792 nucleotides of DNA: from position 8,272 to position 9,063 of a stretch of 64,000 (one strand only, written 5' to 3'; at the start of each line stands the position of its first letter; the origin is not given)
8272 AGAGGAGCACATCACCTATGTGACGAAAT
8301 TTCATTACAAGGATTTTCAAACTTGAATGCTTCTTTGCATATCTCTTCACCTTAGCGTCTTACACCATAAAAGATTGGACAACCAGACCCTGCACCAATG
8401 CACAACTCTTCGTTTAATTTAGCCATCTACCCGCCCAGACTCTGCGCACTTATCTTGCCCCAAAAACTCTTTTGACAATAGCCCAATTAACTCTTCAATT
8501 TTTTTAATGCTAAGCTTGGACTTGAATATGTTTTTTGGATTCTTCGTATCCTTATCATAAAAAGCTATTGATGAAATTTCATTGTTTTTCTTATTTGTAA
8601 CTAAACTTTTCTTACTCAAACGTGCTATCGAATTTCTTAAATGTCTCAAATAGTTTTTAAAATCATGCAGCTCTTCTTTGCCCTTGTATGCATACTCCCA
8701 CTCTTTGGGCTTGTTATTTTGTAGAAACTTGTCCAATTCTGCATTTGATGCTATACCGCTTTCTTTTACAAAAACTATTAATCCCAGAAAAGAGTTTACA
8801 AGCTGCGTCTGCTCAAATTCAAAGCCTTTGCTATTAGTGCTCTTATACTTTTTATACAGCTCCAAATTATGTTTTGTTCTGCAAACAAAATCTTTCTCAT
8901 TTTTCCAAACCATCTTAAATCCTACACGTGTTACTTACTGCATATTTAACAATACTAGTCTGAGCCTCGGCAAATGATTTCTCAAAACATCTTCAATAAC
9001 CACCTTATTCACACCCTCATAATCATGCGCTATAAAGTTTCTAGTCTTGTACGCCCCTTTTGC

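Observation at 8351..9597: Three-gene mntA-hepT-HEPN-like operon inserted in the LOS core locus, with a His-less third HEPN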

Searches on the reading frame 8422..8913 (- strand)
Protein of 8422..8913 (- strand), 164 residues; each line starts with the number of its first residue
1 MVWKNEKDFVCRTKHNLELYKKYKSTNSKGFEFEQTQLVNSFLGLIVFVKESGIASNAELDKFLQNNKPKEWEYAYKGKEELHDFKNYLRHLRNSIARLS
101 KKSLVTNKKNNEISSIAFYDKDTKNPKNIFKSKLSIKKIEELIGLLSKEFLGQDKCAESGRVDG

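Call 3: search_protein_families(library=pfam, proteins=[window:8422-8913:-], max_evalue=1)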
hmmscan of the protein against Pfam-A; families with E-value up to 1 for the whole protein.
window:8422-8913:- (164 aa): 2 families
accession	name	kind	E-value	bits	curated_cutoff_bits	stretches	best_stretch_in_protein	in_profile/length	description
PF18736.6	pEK499_p136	-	3.2e-14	53.3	26.6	1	6-146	8-141/152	HEPN pEK499 p136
PF24021.1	ACT_phage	-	0.092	12.8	27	1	105-154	113-160/176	Phage ACT-like domain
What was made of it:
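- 8419..8913 (-): Gene 3: a HEPN protein of the pEK499_p136 family (PF18736) with R93 and N94 intact and His98 replaced by Arg. PF18736, E 3.2e-14, 53.3 bits against a cut-off of 26.6 (call 3).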

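Call 4: search_protein_families(library=ncbifam, proteins=[window:8422-8913:-], max_evalue=1)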
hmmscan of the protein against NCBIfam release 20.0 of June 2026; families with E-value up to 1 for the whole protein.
window:8422-8913:- (164 aa): 1 family
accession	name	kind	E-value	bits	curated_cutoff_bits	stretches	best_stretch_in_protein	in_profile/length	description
NF002178.0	PRK01022.2-1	equivalog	0.073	13.1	351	1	116-149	60-95/178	hypothetical protein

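Call 5: search_protein_families(library=padloc, proteins=[window:8422-8913:-], max_evalue=1)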
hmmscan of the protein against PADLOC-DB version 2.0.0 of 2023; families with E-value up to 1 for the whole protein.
window:8422-8913:- (164 aa): 0 families

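Call 6: find_homologous_proteins(query=window:8422-8913:-, max_evalue=0.001)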
Query window:8422-8913:- (164 aa): 18 proteins with E <= 0.001 among 69 candidates.
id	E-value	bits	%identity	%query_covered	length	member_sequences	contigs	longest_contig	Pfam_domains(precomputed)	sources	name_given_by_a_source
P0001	6.6e-101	353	100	100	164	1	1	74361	PF18736.8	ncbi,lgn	-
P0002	5.8e-76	272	77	100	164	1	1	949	PF18736.8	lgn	-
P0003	3.3e-48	182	54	100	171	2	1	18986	PF18736.8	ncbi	-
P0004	3.2e-46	175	54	99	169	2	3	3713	PF18736.8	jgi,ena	-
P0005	3.3e-46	175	54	100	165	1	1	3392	PF18736.8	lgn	-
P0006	3.8e-46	175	56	100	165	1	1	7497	PF18736.8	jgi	-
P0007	2.4e-44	169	55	99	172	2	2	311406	PF18736.8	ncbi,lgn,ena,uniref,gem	ncbi:MAG: HEPN family nuclease [Sulfurimonas sp.]|uniref:HEPN family nuclease n=1 Tax=Sulfurimonas s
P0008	1.2e-43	167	53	99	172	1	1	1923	PF18736.8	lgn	-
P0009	1.6e-43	166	53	100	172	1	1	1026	PF18736.8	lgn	-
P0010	5.3e-43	165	53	99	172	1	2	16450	PF18736.8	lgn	-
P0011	7.8e-43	164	53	100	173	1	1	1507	PF18736.8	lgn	-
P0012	3.3e-42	162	55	99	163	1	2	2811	PF18736.8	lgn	-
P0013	2.6e-34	137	59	73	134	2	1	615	PF18736.8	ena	-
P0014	1.9e-29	121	50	77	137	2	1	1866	PF18736.8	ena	-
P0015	2.2e-26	111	42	93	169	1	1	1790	PF18736.8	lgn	-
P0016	5.2e-12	64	39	88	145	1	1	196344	PF18736.8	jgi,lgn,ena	-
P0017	1.3e-11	63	37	88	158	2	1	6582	PF18736.8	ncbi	-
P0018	1.7e-9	56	34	88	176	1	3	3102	PF18736.8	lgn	-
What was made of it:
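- On HEPN pEK499_p136 (PF18736): All 18 homologues carry PF18736 (call 6).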

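Call 7: search_protein_families(library=phrogs, proteins=[window:8422-8913:-], max_evalue=0.1)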
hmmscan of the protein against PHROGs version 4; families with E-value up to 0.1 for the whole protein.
window:8422-8913:- (164 aa): 0 families

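Call 9: find_encoding_contigs(protein=P0001, flank=6000, max_places=4)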
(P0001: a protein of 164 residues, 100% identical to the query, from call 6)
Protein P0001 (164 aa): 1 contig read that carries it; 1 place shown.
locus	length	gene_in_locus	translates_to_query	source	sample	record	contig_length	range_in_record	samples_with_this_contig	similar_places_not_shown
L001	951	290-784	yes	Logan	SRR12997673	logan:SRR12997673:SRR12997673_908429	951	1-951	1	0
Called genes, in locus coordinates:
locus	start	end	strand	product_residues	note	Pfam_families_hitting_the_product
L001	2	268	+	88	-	?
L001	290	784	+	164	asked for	PF18736:pEK499_p136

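Call 10: find_encoding_contigs(protein=P0007, flank=5000, max_places=4)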
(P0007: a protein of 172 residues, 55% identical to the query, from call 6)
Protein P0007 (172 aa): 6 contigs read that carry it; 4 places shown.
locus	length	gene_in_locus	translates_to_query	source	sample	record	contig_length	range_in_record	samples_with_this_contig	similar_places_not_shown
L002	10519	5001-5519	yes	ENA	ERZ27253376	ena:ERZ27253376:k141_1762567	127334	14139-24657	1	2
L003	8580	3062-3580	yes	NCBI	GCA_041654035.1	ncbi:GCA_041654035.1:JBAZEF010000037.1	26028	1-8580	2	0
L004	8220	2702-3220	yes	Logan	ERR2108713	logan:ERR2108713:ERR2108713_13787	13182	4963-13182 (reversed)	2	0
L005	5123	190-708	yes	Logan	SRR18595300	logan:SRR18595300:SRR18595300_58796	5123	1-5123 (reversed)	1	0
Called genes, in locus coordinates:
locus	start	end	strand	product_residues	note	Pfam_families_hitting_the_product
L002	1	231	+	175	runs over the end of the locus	PF04982:TM_HPP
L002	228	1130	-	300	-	PF11563:Protoglobin, PF06146:PsiE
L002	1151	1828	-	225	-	PF00081:Sod_Fe_N, PF02777:Sod_Fe_C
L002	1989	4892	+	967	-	PF00176:SNF2-rel_dom, PF00270:DEAD, PF04851:ResIII, PF00271:Helicase_C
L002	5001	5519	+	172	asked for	PF18736:pEK499_p136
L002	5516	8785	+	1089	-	PF01443:Viral_helicase1 (faint), PF13604:AAA_30 (faint), PF13245:AAA_19 (faint), PF04760:IF2_N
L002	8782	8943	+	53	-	-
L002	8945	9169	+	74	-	PF17761:DUF1016_N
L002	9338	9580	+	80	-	PF04221:RelB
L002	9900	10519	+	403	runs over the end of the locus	PF13393:tRNA-synt_His, PF00587:tRNA-synt_2b, PF13393:tRNA-synt_His, PF03129:HGTP_anticodon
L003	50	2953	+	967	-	PF00176:SNF2-rel_dom, PF00270:DEAD, PF04851:ResIII, PF00271:Helicase_C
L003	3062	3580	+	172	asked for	PF18736:pEK499_p136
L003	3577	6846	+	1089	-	PF01443:Viral_helicase1 (faint), PF13604:AAA_30 (faint), PF13245:AAA_19 (faint), PF04760:IF2_N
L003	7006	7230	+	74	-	PF17761:DUF1016_N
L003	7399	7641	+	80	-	PF04221:RelB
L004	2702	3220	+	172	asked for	PF18736:pEK499_p136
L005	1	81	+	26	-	?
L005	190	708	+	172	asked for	PF18736:pEK499_p136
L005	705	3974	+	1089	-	PF01443:Viral_helicase1 (faint), PF13604:AAA_30 (faint), PF13245:AAA_19 (faint), PF04760:IF2_N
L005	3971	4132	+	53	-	-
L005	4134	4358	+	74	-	PF17761:DUF1016_N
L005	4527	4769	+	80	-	PF04221:RelB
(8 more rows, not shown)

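Call 11: find_encoding_contigs(protein=P0003, flank=5000, max_places=4)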
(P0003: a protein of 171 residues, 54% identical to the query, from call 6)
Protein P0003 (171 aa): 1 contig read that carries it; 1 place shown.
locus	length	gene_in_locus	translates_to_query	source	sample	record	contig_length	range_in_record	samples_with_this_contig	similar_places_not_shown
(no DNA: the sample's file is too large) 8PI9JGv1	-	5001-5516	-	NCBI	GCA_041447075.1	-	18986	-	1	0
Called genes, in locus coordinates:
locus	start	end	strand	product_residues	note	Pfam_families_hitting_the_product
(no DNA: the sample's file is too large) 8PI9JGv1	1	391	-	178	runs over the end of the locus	PF03167:UDG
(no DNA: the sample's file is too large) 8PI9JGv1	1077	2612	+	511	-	PF02142:MGS, PF01808:AICARFT_IMPCHas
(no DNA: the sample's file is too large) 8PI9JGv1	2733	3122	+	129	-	PF13240:Zn_Ribbon_1 (weak), PF13248:Zn_ribbon_3 (weak)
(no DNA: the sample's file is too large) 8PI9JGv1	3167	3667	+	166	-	-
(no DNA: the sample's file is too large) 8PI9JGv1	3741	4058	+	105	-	-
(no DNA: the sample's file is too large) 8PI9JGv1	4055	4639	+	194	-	-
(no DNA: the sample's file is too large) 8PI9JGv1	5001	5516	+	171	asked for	PF18736:pEK499_p136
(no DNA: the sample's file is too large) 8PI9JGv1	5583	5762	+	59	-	-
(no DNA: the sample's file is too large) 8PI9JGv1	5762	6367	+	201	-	-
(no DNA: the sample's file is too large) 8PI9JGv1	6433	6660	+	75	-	-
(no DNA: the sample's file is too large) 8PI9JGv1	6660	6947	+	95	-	PF05016:ParE_toxin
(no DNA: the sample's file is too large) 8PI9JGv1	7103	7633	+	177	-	?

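Call 12: find_related_loci(query=A1, collection=genome_contigs, flank=5000)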
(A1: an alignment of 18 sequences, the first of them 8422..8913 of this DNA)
Query A1 (164 aa) in genome_contigs; peptide patterns used: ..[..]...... (x = any residue, [..] = any of these).
15 stretches matched a pattern; 2 encode a relative of the query (tblastn E <= 1e-3); 2 distinct loci.
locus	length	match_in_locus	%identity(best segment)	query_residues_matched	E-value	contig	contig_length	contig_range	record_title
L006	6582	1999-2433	37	7-151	1e-18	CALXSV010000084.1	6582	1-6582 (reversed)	MAG: uncultured Clostridia bacterium isolate E12__bin57 genome assembly, contig: E12__k127_1036228, whole genome shotgun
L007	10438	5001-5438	28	33-148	2e-6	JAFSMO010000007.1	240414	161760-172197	MAG: Thermoguttaceae bacterium isolate RGIG3279 Goat_Reticulum-4__c45434, whole genome shotgun sequence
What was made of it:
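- Tried and rejected: The genome_contigs scan gave only two distant loci, and the window's own species was not found (call 12).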

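Call 13: list_cluster_members(proteins=[window:8422-8913:-, window:8938-9258:-, window:9258-9566:-, window:9601-10494:-, window:7247-8350:-, window:10491-11408:-])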
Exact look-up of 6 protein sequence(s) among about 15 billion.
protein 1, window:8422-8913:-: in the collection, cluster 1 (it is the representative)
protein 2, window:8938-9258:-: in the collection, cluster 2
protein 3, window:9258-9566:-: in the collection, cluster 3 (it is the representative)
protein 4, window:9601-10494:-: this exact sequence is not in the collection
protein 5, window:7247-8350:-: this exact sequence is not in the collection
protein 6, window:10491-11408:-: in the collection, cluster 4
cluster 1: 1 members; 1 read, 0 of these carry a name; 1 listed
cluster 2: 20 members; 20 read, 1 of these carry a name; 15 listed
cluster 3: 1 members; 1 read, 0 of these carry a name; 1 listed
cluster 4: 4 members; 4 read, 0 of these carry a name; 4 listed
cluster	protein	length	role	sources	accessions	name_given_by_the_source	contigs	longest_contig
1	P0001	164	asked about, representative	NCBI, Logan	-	-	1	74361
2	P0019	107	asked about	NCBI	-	-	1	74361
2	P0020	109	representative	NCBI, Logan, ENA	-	-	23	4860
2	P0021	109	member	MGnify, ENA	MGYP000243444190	FL=1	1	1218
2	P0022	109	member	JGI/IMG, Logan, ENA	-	-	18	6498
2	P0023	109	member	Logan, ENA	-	-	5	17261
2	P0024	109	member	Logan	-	-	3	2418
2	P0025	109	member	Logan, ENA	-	-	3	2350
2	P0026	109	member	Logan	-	-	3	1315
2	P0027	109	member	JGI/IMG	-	-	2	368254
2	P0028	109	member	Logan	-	-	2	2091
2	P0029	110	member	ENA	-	-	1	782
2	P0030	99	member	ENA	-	-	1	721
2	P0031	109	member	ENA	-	-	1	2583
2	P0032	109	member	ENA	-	-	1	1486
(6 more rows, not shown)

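Call 14: find_encoding_contigs(protein=P0027, flank=7000, max_places=4)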
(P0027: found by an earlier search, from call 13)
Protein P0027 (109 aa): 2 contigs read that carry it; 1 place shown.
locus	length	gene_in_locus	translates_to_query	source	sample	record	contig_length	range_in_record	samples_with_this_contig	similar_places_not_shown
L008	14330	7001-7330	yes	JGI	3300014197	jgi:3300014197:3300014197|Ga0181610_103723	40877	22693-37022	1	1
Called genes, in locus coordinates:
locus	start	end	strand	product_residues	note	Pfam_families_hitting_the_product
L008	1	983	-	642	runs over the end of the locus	PF06480:FtsH_ext, PF00004:AAA, PF17862:AAA_lid_3, PF01434:Peptidase_M41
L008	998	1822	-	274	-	PF06325:PrmA, PF05175:MTS, PF13489:Methyltransf_23 (weak), PF13649:Methyltransf_25, PF13847:Methyltransf_31, PF08241:Methyltransf_11 (weak), PF08242:Methyltransf_12 (weak)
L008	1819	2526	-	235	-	PF00977:His_biosynth, PF01207:Dus (faint)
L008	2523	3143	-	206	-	PF00117:GATase, PF07685:GATase_3, PF01174:SNO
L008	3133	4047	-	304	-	PF02743:dCache_1, PF22673:MCP-like_PDC_1 (weak)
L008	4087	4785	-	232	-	PF02578:Cu-oxidase_4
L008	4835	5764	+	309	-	PF01075:Glyco_transf_9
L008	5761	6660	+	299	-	PF03279:Lip_A_acyltrans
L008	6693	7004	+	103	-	PF01909:NTP_transf_2, PF18765:Polbeta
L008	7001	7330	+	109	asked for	PF01934:HepT-like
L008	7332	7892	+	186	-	PF28529:McrB_lid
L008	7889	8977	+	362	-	PF01075:Glyco_transf_9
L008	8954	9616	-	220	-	PF01522:Polysacc_deac_1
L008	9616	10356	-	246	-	PF00535:Glycos_transf_2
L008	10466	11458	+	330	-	PF13439:Glyco_transf_4, PF20706:GT4-conflict (weak), PF00534:Glycos_transf_1, PF13692:Glyco_trans_1_4, PF13524:Glyco_trans_1_2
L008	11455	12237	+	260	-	PF01522:Polysacc_deac_1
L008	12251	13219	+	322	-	PF01075:Glyco_transf_9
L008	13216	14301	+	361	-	PF01075:Glyco_transf_9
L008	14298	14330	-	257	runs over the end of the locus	-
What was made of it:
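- L008 has a 186-aa gene in the slot (call 14).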

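Call 15: find_encoding_contigs(protein=P0023, flank=7000, max_places=4)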
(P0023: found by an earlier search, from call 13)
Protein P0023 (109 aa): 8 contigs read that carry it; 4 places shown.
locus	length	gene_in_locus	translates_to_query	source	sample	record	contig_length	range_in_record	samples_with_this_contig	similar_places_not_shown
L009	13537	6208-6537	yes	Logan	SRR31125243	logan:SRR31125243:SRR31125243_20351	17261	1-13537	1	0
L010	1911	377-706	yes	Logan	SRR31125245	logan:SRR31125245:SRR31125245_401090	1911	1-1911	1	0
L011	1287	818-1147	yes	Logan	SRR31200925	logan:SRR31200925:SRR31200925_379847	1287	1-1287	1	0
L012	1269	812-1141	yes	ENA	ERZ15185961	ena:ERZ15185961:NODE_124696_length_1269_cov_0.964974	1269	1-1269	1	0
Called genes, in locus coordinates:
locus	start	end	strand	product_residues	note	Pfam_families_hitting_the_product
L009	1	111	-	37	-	?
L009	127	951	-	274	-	PF01555:N6_N4_Mtase (faint), PF06325:PrmA, PF05175:MTS, PF13489:Methyltransf_23 (weak), PF13649:Methyltransf_25 (weak), PF13847:Methyltransf_31 (weak)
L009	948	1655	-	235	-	PF00977:His_biosynth, PF01207:Dus (faint)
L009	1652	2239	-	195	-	PF00117:GATase, PF01174:SNO (weak), PF07685:GATase_3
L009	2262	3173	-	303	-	PF02743:dCache_1, PF22673:MCP-like_PDC_1 (weak)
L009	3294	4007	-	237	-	PF02578:Cu-oxidase_4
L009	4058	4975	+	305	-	PF01075:Glyco_transf_9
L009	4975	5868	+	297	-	PF03279:Lip_A_acyltrans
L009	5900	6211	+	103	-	PF18765:Polbeta, PF01909:NTP_transf_2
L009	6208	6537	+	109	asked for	PF01934:HepT-like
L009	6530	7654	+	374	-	PF14088:DUF4268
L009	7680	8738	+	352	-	PF01075:Glyco_transf_9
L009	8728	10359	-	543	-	PF00015:MCPsignal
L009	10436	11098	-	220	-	PF01522:Polysacc_deac_1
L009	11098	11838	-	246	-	PF00535:Glycos_transf_2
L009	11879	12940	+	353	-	PF13439:Glyco_transf_4, PF13579:Glyco_trans_4_4 (weak), PF20706:GT4-conflict, PF00534:Glycos_transf_1, PF13692:Glyco_trans_1_4, PF13524:Glyco_trans_1_2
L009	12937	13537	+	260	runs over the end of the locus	PF01522:Polysacc_deac_1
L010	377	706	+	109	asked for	PF01934:HepT-like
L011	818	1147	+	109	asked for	PF01934:HepT-like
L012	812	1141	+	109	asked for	PF01934:HepT-like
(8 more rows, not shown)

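Call 18: find_encoding_contigs(protein=P0020, flank=5000, max_places=10)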
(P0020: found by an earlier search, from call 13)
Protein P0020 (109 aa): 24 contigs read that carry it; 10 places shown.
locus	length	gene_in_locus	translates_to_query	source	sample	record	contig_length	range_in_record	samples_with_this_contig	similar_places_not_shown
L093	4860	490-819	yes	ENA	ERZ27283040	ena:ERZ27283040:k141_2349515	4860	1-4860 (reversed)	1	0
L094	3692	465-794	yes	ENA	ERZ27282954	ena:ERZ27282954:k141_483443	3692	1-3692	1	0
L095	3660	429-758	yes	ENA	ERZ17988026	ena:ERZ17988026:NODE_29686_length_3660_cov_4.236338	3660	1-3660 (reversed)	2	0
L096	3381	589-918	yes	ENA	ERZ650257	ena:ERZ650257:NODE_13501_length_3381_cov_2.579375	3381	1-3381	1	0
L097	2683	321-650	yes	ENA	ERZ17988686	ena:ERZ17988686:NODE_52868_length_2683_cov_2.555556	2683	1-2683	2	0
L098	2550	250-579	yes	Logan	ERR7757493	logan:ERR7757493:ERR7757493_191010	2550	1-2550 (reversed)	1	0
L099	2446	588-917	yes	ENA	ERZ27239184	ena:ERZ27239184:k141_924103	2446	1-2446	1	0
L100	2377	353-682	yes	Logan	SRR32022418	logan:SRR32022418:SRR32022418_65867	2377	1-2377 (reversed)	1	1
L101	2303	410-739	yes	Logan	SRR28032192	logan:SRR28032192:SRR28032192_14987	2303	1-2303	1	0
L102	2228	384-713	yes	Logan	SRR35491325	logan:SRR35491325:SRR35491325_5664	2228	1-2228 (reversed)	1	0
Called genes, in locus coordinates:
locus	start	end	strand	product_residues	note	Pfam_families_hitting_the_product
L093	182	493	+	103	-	PF01909:NTP_transf_2, PF18765:Polbeta (weak)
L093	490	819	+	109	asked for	PF01934:HepT-like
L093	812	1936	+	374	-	PF14088:DUF4268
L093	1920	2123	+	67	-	-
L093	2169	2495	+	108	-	PF22600:MTPAP-like_central (weak), PF01909:NTP_transf_2, PF18765:Polbeta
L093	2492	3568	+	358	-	PF01075:Glyco_transf_9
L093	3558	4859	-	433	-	?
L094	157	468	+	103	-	PF01909:NTP_transf_2, PF18765:Polbeta (weak)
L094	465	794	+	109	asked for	PF01934:HepT-like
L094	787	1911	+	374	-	PF14088:DUF4268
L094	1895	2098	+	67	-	-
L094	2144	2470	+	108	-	PF22600:MTPAP-like_central (weak), PF01909:NTP_transf_2, PF18765:Polbeta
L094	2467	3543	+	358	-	PF01075:Glyco_transf_9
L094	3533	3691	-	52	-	?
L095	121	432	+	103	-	PF01909:NTP_transf_2, PF18765:Polbeta (weak)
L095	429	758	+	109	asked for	PF01934:HepT-like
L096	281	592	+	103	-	PF01909:NTP_transf_2, PF18765:Polbeta (weak)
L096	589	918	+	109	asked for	PF01934:HepT-like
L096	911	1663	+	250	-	-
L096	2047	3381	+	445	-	?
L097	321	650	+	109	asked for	PF01934:HepT-like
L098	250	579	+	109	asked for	PF01934:HepT-like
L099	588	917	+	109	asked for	PF01934:HepT-like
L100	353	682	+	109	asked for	PF01934:HepT-like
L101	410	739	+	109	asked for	PF01934:HepT-like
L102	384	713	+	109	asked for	PF01934:HepT-like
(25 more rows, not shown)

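Call 19: find_encoding_contigs(protein=P0022, flank=5000, max_places=10)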
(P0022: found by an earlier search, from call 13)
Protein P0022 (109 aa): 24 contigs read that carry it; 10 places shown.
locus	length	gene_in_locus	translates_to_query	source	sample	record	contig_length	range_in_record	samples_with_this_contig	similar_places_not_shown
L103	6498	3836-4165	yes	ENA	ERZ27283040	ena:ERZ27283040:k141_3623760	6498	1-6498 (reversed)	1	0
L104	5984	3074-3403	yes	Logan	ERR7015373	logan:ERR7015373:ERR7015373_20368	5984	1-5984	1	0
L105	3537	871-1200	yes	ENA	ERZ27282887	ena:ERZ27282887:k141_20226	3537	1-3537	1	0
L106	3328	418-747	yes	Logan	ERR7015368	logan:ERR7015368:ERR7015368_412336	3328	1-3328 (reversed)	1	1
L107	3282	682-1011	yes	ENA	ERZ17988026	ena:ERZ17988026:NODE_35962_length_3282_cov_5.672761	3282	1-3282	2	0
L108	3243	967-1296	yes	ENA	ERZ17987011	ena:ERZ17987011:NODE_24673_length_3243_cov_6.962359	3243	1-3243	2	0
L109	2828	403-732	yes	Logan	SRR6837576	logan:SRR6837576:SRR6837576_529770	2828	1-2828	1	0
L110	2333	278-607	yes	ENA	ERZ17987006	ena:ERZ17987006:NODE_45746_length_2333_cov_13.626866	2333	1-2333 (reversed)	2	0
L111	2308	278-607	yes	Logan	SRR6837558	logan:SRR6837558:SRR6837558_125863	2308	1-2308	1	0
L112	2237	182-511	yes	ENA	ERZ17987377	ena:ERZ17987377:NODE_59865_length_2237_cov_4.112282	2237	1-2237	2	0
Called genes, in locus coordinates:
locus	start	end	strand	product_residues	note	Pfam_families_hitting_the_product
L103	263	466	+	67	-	-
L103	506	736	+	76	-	-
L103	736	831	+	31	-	-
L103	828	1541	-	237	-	PF02578:Cu-oxidase_4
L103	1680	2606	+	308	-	PF01075:Glyco_transf_9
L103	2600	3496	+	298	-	PF03279:Lip_A_acyltrans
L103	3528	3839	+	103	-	PF18765:Polbeta, PF01909:NTP_transf_2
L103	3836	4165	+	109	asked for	PF01934:HepT-like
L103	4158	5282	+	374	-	PF14088:DUF4268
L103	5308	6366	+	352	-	PF01075:Glyco_transf_9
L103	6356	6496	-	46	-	?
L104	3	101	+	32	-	?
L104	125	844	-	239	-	PF02578:Cu-oxidase_4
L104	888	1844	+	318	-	PF01075:Glyco_transf_9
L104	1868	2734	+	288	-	PF03279:Lip_A_acyltrans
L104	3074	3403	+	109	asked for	PF01934:HepT-like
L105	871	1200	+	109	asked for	PF01934:HepT-like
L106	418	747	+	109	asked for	PF01934:HepT-like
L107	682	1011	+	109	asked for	PF01934:HepT-like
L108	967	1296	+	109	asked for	PF01934:HepT-like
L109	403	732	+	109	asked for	PF01934:HepT-like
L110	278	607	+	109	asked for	PF01934:HepT-like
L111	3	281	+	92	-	?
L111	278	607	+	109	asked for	PF01934:HepT-like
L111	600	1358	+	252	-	-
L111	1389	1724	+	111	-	PF14088:DUF4268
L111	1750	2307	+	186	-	?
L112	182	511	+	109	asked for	PF01934:HepT-like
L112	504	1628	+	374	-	PF14088:DUF4268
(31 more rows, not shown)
